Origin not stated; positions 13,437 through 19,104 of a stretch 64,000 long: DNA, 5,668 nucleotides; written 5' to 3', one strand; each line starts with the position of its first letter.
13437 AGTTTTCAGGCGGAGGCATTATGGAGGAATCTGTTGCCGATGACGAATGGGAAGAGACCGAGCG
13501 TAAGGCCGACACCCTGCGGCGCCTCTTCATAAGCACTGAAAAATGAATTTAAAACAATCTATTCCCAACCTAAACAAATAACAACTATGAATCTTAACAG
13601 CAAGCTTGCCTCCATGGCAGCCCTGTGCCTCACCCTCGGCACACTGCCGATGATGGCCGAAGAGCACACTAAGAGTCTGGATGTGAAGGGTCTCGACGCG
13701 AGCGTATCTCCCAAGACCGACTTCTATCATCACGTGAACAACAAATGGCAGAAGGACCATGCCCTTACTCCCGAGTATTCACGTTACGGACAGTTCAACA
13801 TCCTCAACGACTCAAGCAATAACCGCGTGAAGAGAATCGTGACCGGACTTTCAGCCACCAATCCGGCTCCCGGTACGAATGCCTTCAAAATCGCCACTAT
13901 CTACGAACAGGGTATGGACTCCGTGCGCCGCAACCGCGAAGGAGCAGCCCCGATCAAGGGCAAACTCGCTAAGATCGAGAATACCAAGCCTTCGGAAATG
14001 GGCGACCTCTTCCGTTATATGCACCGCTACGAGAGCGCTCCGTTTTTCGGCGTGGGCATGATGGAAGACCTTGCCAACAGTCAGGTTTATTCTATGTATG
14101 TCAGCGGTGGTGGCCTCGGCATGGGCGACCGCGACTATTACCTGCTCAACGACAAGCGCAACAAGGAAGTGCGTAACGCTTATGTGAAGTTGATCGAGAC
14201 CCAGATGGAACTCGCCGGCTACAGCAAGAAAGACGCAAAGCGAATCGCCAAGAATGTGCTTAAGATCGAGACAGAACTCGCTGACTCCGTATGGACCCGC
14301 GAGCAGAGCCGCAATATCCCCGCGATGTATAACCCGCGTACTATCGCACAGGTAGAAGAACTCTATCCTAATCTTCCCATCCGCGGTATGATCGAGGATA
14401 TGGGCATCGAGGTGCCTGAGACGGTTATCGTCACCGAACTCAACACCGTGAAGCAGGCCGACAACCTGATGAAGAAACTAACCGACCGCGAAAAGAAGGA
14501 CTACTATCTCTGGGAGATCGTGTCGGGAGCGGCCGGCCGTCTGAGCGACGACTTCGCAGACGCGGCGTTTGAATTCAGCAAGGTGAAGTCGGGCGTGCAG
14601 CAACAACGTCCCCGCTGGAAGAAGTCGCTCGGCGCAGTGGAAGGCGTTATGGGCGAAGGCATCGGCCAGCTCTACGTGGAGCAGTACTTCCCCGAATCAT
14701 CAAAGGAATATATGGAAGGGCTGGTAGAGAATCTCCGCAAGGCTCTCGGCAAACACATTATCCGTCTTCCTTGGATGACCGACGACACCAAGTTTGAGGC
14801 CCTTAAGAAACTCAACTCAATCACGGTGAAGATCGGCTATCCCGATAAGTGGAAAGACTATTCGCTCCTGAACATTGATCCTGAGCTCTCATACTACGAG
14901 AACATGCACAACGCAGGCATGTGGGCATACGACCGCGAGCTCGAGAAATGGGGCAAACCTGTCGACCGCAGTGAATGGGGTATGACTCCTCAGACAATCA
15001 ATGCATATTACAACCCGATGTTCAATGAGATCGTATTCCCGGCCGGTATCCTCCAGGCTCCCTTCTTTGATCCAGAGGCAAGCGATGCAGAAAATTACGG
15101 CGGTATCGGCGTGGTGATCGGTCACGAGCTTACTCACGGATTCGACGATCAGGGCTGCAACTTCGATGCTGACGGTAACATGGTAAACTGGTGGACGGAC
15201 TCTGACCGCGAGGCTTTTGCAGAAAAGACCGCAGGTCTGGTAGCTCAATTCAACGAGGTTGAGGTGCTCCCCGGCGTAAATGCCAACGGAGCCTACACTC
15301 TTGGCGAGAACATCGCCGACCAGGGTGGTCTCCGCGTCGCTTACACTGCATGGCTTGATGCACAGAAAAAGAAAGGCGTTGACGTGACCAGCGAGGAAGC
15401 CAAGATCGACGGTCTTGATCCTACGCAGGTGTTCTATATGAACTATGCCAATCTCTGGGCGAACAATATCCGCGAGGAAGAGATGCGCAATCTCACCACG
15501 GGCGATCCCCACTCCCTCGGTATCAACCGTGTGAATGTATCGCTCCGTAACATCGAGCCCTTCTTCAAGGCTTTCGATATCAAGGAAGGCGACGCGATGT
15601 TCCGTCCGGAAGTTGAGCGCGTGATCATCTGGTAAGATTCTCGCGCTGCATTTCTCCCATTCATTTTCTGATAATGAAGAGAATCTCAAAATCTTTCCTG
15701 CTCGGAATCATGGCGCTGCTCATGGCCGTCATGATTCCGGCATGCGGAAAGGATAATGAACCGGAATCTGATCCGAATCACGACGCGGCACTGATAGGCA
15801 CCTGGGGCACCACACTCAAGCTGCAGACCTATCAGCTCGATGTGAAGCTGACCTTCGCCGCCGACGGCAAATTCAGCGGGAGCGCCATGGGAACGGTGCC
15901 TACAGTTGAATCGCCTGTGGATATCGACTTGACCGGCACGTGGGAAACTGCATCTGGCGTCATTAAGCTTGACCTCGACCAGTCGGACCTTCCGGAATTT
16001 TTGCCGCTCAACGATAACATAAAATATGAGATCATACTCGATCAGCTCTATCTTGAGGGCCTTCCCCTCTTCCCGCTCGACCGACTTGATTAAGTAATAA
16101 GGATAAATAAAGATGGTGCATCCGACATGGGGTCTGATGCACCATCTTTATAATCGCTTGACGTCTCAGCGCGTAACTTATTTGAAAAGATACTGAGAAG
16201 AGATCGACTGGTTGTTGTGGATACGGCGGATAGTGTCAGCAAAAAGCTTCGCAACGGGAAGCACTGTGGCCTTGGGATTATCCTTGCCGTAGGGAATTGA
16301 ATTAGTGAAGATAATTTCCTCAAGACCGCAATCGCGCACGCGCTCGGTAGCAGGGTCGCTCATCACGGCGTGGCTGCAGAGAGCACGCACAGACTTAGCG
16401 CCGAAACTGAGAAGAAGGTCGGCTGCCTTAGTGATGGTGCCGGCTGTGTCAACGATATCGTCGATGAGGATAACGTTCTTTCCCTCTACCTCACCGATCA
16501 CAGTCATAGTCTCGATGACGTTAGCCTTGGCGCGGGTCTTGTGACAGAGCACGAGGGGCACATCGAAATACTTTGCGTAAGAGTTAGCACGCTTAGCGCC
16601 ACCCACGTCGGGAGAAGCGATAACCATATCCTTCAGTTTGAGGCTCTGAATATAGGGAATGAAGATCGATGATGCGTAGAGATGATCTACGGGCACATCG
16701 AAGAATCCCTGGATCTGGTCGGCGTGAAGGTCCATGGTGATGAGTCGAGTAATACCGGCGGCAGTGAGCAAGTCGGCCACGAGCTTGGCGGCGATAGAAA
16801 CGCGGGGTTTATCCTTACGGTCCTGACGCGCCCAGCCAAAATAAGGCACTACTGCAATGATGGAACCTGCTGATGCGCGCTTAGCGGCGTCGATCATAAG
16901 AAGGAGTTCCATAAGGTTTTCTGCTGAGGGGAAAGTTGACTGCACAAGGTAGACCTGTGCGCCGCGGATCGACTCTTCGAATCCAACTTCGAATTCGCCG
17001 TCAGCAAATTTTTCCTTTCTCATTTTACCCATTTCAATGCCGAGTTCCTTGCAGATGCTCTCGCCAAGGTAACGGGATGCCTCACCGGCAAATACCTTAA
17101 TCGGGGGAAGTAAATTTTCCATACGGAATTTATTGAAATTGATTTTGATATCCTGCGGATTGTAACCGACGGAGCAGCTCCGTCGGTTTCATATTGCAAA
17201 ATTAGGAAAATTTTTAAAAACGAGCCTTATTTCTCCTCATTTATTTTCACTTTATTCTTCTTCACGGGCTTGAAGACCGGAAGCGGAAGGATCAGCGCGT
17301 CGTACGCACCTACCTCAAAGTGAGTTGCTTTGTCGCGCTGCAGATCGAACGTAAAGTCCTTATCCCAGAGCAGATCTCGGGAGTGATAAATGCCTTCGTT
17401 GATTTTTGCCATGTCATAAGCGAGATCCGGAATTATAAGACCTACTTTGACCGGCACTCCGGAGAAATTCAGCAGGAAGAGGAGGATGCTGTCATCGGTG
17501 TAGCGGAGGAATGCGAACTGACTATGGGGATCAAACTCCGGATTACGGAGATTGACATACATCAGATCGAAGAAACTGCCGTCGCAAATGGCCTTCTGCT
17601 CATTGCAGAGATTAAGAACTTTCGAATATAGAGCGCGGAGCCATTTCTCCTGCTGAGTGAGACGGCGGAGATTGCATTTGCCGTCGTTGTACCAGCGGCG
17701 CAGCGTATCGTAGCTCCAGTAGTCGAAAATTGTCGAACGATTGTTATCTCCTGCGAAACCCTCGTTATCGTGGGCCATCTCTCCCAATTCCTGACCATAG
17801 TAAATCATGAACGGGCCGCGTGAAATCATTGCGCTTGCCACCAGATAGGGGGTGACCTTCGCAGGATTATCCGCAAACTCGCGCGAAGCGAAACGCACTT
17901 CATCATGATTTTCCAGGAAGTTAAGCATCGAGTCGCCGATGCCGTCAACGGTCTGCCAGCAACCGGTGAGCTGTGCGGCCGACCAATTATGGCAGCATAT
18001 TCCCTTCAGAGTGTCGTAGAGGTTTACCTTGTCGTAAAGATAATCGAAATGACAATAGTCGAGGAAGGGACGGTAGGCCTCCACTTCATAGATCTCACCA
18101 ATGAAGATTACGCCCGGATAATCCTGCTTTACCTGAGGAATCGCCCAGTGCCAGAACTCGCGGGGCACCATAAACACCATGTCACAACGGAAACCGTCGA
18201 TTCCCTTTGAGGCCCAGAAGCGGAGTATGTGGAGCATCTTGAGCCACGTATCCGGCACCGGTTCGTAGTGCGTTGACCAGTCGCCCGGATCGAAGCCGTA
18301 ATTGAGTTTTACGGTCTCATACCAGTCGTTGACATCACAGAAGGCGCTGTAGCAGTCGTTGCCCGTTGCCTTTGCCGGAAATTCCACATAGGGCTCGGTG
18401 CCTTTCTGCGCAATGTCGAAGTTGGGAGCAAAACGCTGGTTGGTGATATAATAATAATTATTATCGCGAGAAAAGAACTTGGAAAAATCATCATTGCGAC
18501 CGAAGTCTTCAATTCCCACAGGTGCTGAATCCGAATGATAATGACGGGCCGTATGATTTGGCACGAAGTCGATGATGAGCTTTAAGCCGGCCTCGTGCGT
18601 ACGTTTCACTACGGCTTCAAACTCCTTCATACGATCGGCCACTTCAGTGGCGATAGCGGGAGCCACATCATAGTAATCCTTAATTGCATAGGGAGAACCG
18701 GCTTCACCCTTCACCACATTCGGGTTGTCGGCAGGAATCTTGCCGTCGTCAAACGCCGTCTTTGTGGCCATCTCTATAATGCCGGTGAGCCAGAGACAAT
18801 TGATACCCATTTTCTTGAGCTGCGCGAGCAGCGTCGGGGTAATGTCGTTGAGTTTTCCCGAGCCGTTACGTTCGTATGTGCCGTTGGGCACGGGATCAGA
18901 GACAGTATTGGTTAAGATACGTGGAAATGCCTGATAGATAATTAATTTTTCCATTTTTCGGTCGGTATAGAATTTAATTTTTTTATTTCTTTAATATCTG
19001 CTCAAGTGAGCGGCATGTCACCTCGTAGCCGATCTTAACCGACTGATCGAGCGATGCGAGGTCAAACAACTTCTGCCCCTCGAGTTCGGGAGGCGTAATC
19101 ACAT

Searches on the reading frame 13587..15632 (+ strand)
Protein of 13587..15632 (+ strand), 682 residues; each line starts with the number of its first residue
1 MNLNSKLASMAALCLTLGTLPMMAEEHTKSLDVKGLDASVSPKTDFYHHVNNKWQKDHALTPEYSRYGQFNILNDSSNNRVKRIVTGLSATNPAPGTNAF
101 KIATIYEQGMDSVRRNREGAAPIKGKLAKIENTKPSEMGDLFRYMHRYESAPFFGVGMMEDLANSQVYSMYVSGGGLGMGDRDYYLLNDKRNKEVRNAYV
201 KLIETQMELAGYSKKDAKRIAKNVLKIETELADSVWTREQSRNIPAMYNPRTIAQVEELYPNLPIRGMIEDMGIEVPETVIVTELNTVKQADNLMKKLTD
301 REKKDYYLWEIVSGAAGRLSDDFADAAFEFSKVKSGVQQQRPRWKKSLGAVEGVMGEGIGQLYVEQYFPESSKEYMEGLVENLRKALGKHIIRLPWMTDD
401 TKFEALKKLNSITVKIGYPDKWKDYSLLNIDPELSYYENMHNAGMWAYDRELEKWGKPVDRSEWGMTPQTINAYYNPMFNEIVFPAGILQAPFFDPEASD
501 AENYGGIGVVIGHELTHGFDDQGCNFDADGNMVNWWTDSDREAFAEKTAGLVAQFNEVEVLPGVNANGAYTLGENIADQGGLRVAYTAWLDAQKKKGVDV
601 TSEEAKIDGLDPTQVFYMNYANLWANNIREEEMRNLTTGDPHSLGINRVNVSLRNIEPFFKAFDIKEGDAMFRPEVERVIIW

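Call 85: search_protein_families(library=pfam, proteins=[window:13587-15632:+], max_evalue=0.00001)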
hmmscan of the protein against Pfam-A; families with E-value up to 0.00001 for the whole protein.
window:13587-15632:+ (682 aa): 2 families
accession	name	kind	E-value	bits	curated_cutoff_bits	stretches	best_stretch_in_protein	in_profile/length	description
PF05649.18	Peptidase_M13_N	-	2.9e-107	359.8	32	1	42-419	1-381/381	Peptidase family M13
PF01431.27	Peptidase_M13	-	3.3e-67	226.5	24.5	1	472-675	1-201/205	Peptidase family M13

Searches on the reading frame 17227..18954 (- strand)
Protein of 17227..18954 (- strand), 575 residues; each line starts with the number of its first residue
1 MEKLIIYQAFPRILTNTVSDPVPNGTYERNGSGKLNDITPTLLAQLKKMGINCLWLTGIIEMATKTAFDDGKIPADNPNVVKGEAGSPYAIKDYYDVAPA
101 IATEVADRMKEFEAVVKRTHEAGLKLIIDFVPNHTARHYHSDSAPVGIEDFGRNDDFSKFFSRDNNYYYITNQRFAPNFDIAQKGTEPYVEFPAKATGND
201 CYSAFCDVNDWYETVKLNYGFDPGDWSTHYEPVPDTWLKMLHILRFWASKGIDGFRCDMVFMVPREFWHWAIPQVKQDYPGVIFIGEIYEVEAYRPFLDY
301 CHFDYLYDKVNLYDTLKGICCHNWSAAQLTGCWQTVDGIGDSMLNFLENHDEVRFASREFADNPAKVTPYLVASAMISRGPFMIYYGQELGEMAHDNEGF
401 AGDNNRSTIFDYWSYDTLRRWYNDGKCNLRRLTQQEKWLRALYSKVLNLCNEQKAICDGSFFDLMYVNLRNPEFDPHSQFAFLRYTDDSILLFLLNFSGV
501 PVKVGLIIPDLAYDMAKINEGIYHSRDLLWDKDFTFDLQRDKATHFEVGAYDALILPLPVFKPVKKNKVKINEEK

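Call 85: search_protein_families(library=pfam, proteins=[window:17227-18954:-], max_evalue=0.00001)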
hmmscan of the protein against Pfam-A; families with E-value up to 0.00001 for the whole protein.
window:17227-18954:- (575 aa): 1 family
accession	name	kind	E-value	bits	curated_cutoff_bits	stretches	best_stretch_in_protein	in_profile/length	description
PF00128.31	Alpha-amylase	-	4.6e-25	89.2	22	1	29-439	12-405/446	Alpha amylase, catalytic domain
